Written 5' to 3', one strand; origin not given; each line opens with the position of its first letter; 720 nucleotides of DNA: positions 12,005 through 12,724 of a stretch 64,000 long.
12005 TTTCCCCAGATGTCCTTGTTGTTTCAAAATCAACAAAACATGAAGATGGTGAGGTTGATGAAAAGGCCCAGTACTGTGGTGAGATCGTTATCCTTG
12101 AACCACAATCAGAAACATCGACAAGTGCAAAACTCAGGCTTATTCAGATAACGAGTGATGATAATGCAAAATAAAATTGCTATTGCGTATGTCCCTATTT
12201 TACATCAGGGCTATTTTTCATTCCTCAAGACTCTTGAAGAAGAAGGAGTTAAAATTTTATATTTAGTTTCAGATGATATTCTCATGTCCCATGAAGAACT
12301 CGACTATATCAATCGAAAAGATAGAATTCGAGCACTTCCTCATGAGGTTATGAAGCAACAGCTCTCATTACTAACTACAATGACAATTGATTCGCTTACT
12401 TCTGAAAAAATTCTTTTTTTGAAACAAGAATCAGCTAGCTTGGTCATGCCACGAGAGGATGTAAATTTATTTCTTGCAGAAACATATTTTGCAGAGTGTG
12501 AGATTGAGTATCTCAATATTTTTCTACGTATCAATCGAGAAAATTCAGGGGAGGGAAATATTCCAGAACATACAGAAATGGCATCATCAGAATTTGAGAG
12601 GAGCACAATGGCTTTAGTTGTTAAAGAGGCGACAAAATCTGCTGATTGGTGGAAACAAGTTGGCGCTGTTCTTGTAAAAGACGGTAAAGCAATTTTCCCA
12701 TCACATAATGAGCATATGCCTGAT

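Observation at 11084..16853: Compact thymidylate-synthesis island with two tandem HIT paralogs, an RfaE-II-like nucleotidyltransferase and a dCMP-deaminase fusion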

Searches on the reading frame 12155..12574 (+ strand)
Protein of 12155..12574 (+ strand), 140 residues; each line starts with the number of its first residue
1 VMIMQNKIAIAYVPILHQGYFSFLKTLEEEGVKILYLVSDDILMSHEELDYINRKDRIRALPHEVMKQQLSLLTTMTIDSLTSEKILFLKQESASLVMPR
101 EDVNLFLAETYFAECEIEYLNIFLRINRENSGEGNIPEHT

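Call 30: search_solved_structures(query=A3, max_evalue=10, show_alignments=2)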
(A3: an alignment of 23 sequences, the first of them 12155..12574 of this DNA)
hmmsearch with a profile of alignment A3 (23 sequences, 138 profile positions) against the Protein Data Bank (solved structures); distinct sequences matched with E-value up to 10: 4.
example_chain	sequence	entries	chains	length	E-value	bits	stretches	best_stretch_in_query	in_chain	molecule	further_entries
9m1w_A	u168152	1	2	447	0.085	16.2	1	70-126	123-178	Magnesium-dependent glutamate N-prenyltransferase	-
8up5_P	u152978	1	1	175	0.37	14.1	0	89-113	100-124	KEOPS complex subunit Pcc1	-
3mlf_A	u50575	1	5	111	0.68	13.2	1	82-130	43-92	transcriptional regulator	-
9zem_A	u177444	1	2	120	2.5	11.4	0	67-98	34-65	HeliScrew4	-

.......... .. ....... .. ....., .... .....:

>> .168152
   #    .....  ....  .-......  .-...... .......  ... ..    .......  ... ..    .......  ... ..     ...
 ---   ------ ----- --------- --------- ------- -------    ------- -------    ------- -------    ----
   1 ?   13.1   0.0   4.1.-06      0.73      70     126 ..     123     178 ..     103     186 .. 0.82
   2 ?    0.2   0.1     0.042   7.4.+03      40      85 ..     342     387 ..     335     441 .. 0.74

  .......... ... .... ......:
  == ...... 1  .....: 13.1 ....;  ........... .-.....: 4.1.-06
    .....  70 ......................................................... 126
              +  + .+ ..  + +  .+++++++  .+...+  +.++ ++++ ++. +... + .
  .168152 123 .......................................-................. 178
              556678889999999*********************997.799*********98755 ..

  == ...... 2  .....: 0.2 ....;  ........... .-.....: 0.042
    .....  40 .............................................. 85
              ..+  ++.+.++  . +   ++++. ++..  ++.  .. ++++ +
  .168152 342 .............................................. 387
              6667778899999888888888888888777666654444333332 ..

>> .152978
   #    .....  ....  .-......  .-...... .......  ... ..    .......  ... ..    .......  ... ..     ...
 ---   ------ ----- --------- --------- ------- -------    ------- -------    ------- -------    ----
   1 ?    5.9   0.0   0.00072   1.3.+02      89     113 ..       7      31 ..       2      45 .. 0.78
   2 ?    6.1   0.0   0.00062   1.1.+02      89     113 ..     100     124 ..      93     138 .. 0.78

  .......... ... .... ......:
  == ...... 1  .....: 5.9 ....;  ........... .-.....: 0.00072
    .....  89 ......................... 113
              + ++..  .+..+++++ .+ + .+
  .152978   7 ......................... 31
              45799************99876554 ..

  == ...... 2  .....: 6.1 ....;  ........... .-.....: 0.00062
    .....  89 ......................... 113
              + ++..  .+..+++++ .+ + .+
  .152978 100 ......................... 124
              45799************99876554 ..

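Call 36: predict_structure(alignment_id=A3)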
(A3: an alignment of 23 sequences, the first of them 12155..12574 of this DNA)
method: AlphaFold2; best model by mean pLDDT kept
length: 140 residues; sequences in the alignment: 23
mean_pLDDT: 85.1   pTM: 0.79
mean pLDDT of the five models: 85.1, 84.2, 83.8, 83.6, 83.4
residues with pLDDT >= 90: 91; 70-90: 21; 50-70: 14; < 50: 14
segments of 3 or more residues with pLDDT < 50: 1-3, 126-135
pLDDT, mean of each block of 10 residues (from residue 1): 74 91 96 96 88 69 94 97 95 93 94 95 60 50
secondary structure, 60 per line:
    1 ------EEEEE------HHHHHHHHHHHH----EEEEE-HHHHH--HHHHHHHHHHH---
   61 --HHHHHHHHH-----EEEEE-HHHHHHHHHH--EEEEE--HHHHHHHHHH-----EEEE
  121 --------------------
elements in order: E7-11 H18-29 E34-38 H40-44 H47-57 H63-71 E77-81 H83-92 E95-99 H102-111 E117-120

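Call 40: fold_search(model_id=the predicted structure, library=pdb)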
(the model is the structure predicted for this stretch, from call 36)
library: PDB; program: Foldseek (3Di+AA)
matches with E <= 10: 1444; with E <= 0.001: 0
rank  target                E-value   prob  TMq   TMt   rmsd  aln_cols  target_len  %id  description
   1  7pax_B                1.1e-02  0.51  0.30  0.23  16.8       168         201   13  Structure of the human heterotetrameric cis-prenyltransferase complex in complex with magnesium, FsPP and IPP (released 2022-06-01)
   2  4nah_B                1.2e-02  0.97  0.45  0.41   6.6       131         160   13  Inhibitors of 4-Phosphopanthetheine Adenylyltransferase (PPAT) (released 2014-03-12)
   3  7pay_B                1.3e-02  0.51  0.30  0.23  16.9       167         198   13  Structure of the human heterotetrameric cis-prenyltransferase complex in complex with magnesium and GGsPP (released 2022-06-01)
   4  9r08_B                1.9e-02  0.66  0.34  0.27  12.4       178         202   12  Structure of the human heterotetrameric cis-prenyltransferase complex harboring NgBR-S249A in complex with magnesium,  (released 2025-10-29)
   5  9r0k_B                2.2e-02  0.60  0.33  0.26  11.6       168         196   11  Structure of the human heterotetrameric cis-prenyltransferase complex in its apo form (released 2025-10-29)
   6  8k7m_A                2.7e-02  0.25  0.22  0.15  13.3       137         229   18  De novo design protein -T01 (released 2024-07-31)
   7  5vlb_A                3.4e-02  0.69  0.34  0.14   9.7       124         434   13  Crystal Structure of Medicago truncatula L-Histidinol Dehydrogenase in Complex with Imidazole (released 2017-09-20)
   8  6w2l_B                3.4e-02  0.66  0.36  0.29   9.6       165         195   12  Crystal structure of human dehydrodolichyl diphosphate synthase (NgBR/DHDDS) in complex with Mg and IPP (released 2020-08-19)
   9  9h1k_B                4.5e-02  0.72  0.37  0.22  13.3       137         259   12  RlmR 23S rRNA methyltransferase from Thermus thermophilus in complex with rRNA and S-adenosyl-L-homocysteine (SAH) (released 2025-04-23)
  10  6an0                  4.5e-02  0.63  0.36  0.15   9.0       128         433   14  Crystal Structure of Histidinol Dehydrogenase from Elizabethkingia anophelis (released 2017-08-23)
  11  3ugs_A                4.5e-02  0.54  0.36  0.28   8.5       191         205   10  Crystal structure of a probable undecaprenyl diphosphate synthase (uppS) from Campylobacter jejuni (released 2011-11-30)
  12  5ocw_A                4.5e-02  0.54  0.33  0.21  10.7       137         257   11  Structure of Mycobacterium tuberculosis tryptophan synthase in space group F222 (released 2017-07-12)
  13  3otw_B                5.4e-02  0.93  0.51  0.47   4.5       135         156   12  Structural and Functional Studies of Helicobacter pylori Wild-Type and Mutated Proteins Phosphopantetheine adenylyltra (released 2011-09-14)
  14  9cra_D                5.4e-02  0.80  0.39  0.20   9.6       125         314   11  CryoEM Structure of the C-terminally truncated form of human NAD Kinase bound to NAD (released 2025-01-08)
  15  5tcf_G                5.4e-02  0.57  0.34  0.23  10.6       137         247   12  Crystal structure of tryptophan synthase from M. tuberculosis - ligand-free form (released 2017-05-31)
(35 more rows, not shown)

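Call 48: search_protein_representatives(alignment_id=A3)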
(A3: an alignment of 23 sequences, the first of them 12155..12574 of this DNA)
Query: 23 sequences, 138 profile positions. Proteins with E-value up to 0.001 (for the whole library): 383; up to 1e-10: 168; up to 1e-30: 5. The best 150 are listed.
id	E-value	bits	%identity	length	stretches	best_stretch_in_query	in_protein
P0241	5.6e-50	185.3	-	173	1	2-136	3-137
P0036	6.5e-50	185.0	-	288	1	1-134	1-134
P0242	9.5e-50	184.5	-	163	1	1-137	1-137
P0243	4.1e-34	133.9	-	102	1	2-98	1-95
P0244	2.1e-31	125.1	-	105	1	1-100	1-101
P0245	9.7e-27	110.0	-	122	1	5-125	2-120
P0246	3.5e-25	104.9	-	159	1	2-136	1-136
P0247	2.6e-22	95.6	-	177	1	1-132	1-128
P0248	2.7e-22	95.6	-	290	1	7-134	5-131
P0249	2.4e-21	92.5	-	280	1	8-127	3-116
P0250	3.1e-20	88.9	-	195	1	2-136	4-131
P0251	3.3e-20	88.8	-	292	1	4-133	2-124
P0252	3.8e-20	88.6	-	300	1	3-133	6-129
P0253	8.4e-20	87.5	-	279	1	8-134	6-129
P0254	1.4e-19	86.8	-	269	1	11-133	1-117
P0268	3.5e-17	79.0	-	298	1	6-132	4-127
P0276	2.7e-16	76.1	-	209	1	5-136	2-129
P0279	3.5e-16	75.8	-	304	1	5-136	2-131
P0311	2.7e-14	69.7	-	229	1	5-128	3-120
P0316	3.1e-14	69.5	-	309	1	4-135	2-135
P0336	3.0e-13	66.3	-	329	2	52-131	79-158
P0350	9.3e-13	64.7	-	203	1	8-129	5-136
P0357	2.3e-12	63.4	-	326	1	7-135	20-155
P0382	1.9e-11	60.5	-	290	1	7-131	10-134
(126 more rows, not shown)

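Call 49: search_protein_families(library=pfam, proteins=[P0248, P0252, P0279, P0316, P0336, P0357, P0250, P0276, P0311, P0350], max_evalue=0.001)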
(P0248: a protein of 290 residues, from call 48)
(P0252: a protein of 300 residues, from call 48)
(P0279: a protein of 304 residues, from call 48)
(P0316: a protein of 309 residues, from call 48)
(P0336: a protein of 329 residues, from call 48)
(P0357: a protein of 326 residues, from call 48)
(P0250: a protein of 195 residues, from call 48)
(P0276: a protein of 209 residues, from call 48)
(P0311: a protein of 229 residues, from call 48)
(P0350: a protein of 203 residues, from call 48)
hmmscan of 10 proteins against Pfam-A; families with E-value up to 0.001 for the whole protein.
P0248 (290 aa): 2 families
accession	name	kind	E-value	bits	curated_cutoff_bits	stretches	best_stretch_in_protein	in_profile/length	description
PF00383.29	dCMP_cyt_deam_1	-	1.9e-16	60.3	25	1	145-261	3-101/102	Cytidine and deoxycytidylate deaminase zinc-binding region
PF14437.12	MafB19-deam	-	3.2e-11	43.7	27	1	147-263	5-102/142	MafB19-like deaminase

P0252 (300 aa): 3 families
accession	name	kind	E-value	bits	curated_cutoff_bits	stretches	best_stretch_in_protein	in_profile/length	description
PF00383.29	dCMP_cyt_deam_1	-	1.4e-18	67.1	25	1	141-258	2-100/102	Cytidine and deoxycytidylate deaminase zinc-binding region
PF14437.12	MafB19-deam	-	1.7e-10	41.4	27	1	162-260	23-101/142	MafB19-like deaminase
PF14439.12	Bd3614-deam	-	0.00069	20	38.5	0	213-258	36-88/113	Bd3614-like deaminase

P0279 (304 aa): 2 families
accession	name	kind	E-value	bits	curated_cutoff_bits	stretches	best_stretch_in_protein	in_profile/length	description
PF00383.29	dCMP_cyt_deam_1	-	4.5e-17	62.2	25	1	142-257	4-101/102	Cytidine and deoxycytidylate deaminase zinc-binding region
PF14437.12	MafB19-deam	-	1.7e-11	44.6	27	1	142-260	3-103/142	MafB19-like deaminase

P0316 (309 aa): 2 families
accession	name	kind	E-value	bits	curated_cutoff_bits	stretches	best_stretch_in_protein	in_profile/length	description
PF00383.29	dCMP_cyt_deam_1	-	2.9e-19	69.3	25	1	148-262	4-100/102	Cytidine and deoxycytidylate deaminase zinc-binding region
PF14437.12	MafB19-deam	-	2.3e-15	57.1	27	1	149-287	4-125/142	MafB19-like deaminase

P0336 (329 aa): 2 families
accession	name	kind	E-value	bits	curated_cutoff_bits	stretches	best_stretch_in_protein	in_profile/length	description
PF00383.29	dCMP_cyt_deam_1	-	5.7e-15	55.5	25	1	174-304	4-100/102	Cytidine and deoxycytidylate deaminase zinc-binding region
PF14437.12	MafB19-deam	-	9e-14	52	27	1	198-306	12-101/142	MafB19-like deaminase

P0357 (326 aa): 2 families
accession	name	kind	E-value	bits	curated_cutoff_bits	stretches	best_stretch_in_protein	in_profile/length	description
PF00383.29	dCMP_cyt_deam_1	-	5.3e-18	65.2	25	1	167-282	4-101/102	Cytidine and deoxycytidylate deaminase zinc-binding region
PF14437.12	MafB19-deam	-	8.9e-15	55.3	27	1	168-286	4-104/142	MafB19-like deaminase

P0250 (195 aa): 0 families

P0276 (209 aa): 0 families

P0311 (229 aa): 0 families

P0350 (203 aa): 0 families

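Call 80: search_protein_families(library=pfam, alignment_id=A3, max_evalue=10)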
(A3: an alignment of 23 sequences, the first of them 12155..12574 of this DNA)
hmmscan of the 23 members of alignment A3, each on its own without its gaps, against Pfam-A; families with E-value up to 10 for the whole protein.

A. member 1, window:12155-12574:+ (140 aa): 0 families

B. families by the number of members that match (of 23 scanned): 10 families
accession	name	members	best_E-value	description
PF23211.1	LRR_LRWD1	1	5.9e-05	Leucine-rich repeat and WD repeat-containing protein 1, LRR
PF19131.5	DUF5814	1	0.0063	Family of unknown function (DUF5814)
PF08235.19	LNS2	1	0.096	LNS2 (Lipin/Ned1/Smp2)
PF01467.32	CTP_transf_like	1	0.13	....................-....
PF02778.19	tRNA_int_endo_N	1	0.14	tRNA intron endonuclease, N-terminal domain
PF08350.17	FilR1_middle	1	0.14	Methanogenesis regulatory protein FilR1, middle domain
PF04345.18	Chor_lyase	1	0.17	Chorismate lyase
PF00863.25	Peptidase_C4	1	0.17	Peptidase family C4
PF13506.12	Glyco_transf_21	1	0.19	Glycosyl transferase family 21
PF00070.33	Pyr_redox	1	0.2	Pyridine nucleotide-disulphide oxidoreductase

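Call 82: find_encoding_contigs(protein=P0336, flank=7000, max_places=2)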
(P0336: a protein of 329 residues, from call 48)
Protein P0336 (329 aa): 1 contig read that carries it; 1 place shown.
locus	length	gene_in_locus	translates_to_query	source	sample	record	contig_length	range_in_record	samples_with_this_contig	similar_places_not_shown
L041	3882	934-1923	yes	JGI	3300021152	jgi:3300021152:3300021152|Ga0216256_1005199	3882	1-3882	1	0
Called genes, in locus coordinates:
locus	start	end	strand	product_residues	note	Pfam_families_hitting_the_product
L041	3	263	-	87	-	?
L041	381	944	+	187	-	PF01467:CTP_transf_like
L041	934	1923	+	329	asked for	PF00383:dCMP_cyt_deam_1, PF14437:MafB19-deam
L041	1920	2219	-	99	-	-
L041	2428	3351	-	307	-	PF00303:Thymidylat_synt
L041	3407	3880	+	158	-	?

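Call 83: find_encoding_contigs(protein=P0268, flank=7000, max_places=2)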
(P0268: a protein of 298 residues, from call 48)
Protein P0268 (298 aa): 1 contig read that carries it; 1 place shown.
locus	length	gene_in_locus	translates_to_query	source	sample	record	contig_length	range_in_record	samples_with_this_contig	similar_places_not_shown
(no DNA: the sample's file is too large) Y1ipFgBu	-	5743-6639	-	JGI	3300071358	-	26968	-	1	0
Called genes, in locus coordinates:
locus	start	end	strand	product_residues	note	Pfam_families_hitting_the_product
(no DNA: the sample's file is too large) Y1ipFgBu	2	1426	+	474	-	?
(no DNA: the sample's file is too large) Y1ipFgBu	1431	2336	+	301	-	PF07549:Sec_GG (weak), PF02355:SecD_SecF_C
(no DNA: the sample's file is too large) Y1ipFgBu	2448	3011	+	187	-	-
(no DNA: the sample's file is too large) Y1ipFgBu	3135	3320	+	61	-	PF00584:SecE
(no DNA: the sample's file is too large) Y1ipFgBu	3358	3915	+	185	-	PF02357:NusG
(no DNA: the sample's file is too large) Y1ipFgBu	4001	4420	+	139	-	PF03946:Ribosomal_L11_N, PF00298:Ribosomal_L11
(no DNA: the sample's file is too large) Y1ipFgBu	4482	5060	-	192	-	PF00186:DHFR_1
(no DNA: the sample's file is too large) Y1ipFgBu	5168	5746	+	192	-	PF01467:CTP_transf_like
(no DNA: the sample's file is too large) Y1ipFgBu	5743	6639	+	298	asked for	PF00383:dCMP_cyt_deam_1, PF14437:MafB19-deam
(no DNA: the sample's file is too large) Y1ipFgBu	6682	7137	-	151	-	-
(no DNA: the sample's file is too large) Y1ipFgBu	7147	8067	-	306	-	PF00303:Thymidylat_synt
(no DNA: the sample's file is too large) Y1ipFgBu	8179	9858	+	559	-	PF03485:Arg_tRNA_synt_N, PF00750:tRNA-synt_1d, PF05746:DALR_1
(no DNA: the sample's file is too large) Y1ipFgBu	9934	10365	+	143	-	PF07098:DUF1360 (weak)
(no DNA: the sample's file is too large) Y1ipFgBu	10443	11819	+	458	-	PF00512:HisKA, PF02518:HATPase_c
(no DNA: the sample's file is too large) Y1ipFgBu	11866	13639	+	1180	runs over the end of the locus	PF00133:tRNA-synt_1, PF00300:His_Phos_1, PF00133:tRNA-synt_1, PF09334:tRNA-synt_1g, PF08264:Anticodon_1, PF19302:DUF5915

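Call 84: find_encoding_contigs(protein=P0382, flank=7000, max_places=2)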
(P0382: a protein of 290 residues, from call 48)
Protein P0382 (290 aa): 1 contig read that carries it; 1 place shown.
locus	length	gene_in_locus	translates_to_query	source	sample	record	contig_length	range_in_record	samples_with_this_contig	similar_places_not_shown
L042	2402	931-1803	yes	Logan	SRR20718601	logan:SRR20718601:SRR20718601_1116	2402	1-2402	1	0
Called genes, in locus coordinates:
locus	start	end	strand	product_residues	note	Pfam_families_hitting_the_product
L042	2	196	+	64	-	?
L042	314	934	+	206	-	PF01467:CTP_transf_like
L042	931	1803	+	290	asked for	PF00383:dCMP_cyt_deam_1, PF14437:MafB19-deam (weak)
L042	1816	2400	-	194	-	?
